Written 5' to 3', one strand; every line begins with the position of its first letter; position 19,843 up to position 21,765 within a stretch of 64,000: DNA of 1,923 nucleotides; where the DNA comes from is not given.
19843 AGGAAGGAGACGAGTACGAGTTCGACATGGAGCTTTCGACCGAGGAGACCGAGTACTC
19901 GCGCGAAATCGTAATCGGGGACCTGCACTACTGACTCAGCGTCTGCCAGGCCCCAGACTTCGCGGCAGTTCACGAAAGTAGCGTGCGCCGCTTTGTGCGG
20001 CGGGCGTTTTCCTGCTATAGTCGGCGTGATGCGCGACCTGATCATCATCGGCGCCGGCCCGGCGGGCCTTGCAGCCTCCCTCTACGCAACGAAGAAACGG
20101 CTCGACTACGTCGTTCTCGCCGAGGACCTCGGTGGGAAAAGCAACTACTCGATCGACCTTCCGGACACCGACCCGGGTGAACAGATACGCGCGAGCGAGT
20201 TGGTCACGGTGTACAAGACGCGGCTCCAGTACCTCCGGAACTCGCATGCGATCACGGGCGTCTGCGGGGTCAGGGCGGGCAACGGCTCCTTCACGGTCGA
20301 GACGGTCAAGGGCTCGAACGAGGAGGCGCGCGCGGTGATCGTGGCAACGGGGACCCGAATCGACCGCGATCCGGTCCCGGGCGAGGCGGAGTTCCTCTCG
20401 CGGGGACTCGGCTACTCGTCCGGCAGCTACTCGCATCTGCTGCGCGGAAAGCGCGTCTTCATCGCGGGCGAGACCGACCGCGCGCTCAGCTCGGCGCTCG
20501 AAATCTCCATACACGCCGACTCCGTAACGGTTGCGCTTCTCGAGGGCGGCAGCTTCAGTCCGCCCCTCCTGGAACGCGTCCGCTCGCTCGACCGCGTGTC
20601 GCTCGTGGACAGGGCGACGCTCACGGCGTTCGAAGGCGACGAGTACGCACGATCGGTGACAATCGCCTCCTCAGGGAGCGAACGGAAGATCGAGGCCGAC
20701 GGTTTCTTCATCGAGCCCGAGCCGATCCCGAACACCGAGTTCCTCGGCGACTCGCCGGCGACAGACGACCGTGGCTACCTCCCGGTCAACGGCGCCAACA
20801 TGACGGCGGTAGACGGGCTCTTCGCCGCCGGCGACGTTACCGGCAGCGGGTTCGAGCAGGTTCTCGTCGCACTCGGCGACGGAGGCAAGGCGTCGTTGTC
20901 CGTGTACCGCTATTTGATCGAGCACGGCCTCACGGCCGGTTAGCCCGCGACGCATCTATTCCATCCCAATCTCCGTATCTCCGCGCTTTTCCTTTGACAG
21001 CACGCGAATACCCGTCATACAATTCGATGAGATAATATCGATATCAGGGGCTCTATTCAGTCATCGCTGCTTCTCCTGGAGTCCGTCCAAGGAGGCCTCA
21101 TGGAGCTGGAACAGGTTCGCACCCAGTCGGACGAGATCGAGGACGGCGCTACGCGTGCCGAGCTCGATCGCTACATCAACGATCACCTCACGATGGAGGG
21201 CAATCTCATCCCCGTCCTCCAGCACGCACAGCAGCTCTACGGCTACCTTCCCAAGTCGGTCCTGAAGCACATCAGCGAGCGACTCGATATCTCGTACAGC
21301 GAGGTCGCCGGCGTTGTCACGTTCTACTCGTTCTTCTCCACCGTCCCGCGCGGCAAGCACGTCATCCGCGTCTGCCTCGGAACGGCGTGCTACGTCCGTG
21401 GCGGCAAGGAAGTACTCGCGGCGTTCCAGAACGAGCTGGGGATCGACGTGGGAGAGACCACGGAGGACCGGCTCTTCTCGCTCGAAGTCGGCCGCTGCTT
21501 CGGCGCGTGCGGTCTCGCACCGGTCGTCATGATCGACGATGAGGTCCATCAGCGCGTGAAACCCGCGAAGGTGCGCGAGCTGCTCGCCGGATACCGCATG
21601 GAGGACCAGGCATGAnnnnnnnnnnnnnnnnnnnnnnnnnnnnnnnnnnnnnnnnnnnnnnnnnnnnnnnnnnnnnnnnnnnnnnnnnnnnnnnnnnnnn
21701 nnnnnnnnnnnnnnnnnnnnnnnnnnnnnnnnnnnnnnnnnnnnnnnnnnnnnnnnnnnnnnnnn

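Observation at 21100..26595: [FeFe]-hydrogenase operon whose flavoprotein subunit ends in a complete GltD/NfnB-like NAD(P)H-FAD module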

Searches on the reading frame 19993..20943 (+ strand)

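Call 3: search_protein_families(library=pfam, proteins=[window:19993-20943:+], max_evalue=0.01)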
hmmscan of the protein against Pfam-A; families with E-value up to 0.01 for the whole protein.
window:19993-20943:+ (316 aa): 8 families
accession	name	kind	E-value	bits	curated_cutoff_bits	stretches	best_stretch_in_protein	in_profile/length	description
PF07992.20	Pyr_redox_2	-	1.5e-20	74.3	26.1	1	15-297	2-291/291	Pyridine nucleotide-disulphide oxidoreductase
PF13738.12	Pyr_redox_3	-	1.3e-11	44.7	30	2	88-280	102-305/305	Pyridine nucleotide-disulphide oxidoreductase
PF00890.30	FAD_binding_2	-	1.8e-06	27.9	20.4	1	15-44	1-30/414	FAD binding domain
PF01266.30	DAO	-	9.9e-05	22.5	27.9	0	15-48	1-37/353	FAD dependent oxidoreductase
PF01134.28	GIDA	-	0.0001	21.9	22.1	0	15-43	1-29/391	Glucose inhibited division protein A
PF03486.20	HI0933_like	-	0.00017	21.6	50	0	15-42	2-29/244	HI0933-like protein Rossmann domain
PF13450.12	NAD_binding_8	-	0.0017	19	21.9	1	18-51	1-36/68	NAD(P)-binding Rossmann-like domain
PF01946.23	Thi4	-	0.0038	16.9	26.2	1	13-45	17-50/235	Thi4 family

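Call 4: search_protein_families(library=ncbifam, proteins=[window:19993-20943:+], max_evalue=0.001)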
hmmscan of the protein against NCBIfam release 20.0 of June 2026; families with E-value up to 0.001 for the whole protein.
window:19993-20943:+ (316 aa): 29 families (the best 25 are shown)
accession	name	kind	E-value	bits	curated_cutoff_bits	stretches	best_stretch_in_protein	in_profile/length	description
TIGR01292.1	TRX_reduct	equivalog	1.2e-50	172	343.45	1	15-308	2-300/300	thioredoxin-disulfide reductase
TIGR03140.1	AhpF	equivalog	5.9e-40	137.3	502.9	1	15-310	214-514/515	alkyl hydroperoxide reductase subunit F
TIGR03143.1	AhpF_homolog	hypoth_equivalog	3.7e-32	111.6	687.65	1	14-311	5-311/555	putative alkyl hydroperoxide reductase F subunit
TIGR04018.1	Bthiol_YpdA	hypoth_equivalog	5.8e-12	45.1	339.9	2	15-43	1-29/316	YpdA family putative bacillithiol disulfide reductase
NF007614.0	PRK10262.1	equivalog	2.2e-11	43.5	644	1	15-308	8-314/321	thioredoxin-disulfide reductase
TIGR02053.1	MerA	equivalog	3e-10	39.7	454.45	1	102-300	119-324/465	mercury(II) reductase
TIGR01316.1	gltA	equivalog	1.7e-09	37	471.75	1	210-308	351-449/449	NADPH-dependent glutamate synthase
NF009409.0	PRK12770.1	subfamily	5.2e-09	35.6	343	1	205-311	246-353/360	putative glutamate synthase subunit beta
NF040505.1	ArsO_flavin_mono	equivalog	5.3e-08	32.7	425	0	88-180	95-188/346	ArsO family NAD(P)H-dependent flavin-containing monooxygenase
NF003585.0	PRK05249.1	equivalog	5.7e-08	31.8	465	0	15-53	8-48/464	Si-specific NAD(P)(+) transhydrogenase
TIGR01350.1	lipoamide_DH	equivalog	4.5e-07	28.9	408.8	0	14-48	2-37/461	dihydrolipoyl dehydrogenase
NF005883.0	PRK07845.1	equivalog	1.5e-06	27.5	479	0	194-284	225-315/466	NAD(P)H-quinone dehydrogenase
NF009410.0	PRK12771.1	subfamily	2.4e-06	26.4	516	0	223-309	361-446/566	NAD(P)-binding protein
TIGR01317.1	GOGAT_sm_gam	subfamily_domain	4.1e-06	25.9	447.7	0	260-310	430-480/485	glutamate synthase small subunit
TIGR03997.1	mycofact_OYE_2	equivalog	1.2e-05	23.9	793.15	1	12-132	378-484/645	mycofactocin system FadH/OYE family oxidoreductase 2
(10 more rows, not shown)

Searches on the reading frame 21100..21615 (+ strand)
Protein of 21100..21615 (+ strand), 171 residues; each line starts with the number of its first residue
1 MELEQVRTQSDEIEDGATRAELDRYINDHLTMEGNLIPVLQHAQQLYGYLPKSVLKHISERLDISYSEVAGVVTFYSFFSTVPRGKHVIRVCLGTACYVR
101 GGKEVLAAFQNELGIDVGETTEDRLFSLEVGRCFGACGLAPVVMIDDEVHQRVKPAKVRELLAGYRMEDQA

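Call 3: search_protein_families(library=pfam, proteins=[window:21100-21615:+], max_evalue=0.01)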
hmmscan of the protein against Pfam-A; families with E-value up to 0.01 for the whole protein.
window:21100-21615:+ (171 aa): 1 family
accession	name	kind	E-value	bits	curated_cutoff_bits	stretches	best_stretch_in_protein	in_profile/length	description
PF01257.25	2Fe-2S_thioredx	-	8.8e-51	172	24.8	1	23-165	2-144/145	Thioredoxin-like [2Fe-2S] ferredoxin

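Call 4: search_protein_families(library=ncbifam, proteins=[window:21100-21615:+], max_evalue=0.001)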
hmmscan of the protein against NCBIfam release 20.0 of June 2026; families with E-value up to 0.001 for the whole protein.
window:21100-21615:+ (171 aa): 9 families
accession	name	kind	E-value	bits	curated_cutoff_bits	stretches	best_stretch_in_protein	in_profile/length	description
NF005747.0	PRK07571.1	equivalog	5e-46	156.5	224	1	8-168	11-171/173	bidirectional hydrogenase complex protein HoxE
NF005722.0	PRK07539.1-2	equivalog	6.3e-42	143.3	141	1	18-165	9-156/157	NADH-quinone oxidoreductase subunit NuoE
NF004638.0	PRK05988.1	equivalog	9.4e-42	142.5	198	1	17-165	9-157/159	formate dehydrogenase subunit gamma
TIGR01958.1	nuoE_fam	subfamily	4e-38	130.8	142.4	1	34-165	16-147/148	NADH-quinone oxidoreductase subunit NuoE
NF005725.0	PRK07539.1-5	equivalog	2e-34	118.8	220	1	33-166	38-172/174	NADH-quinone oxidoreductase subunit NuoE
NF005721.0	PRK07539.1-1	equivalog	4.9e-30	104.8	308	1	25-168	37-180/292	NADH-quinone oxidoreductase subunit NuoE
NF005723.0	PRK07539.1-3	equivalog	3.9e-26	91.8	226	1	34-163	24-154/158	NADH-quinone oxidoreductase subunit NuoE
NF005724.0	PRK07539.1-4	equivalog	4.4e-22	79.1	280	1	34-166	40-173/240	NADH-quinone oxidoreductase subunit NuoE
NF009040.0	PRK12373.1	equivalog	9.2e-19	68.4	514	1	35-163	38-167/400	NADH-quinone oxidoreductase subunit E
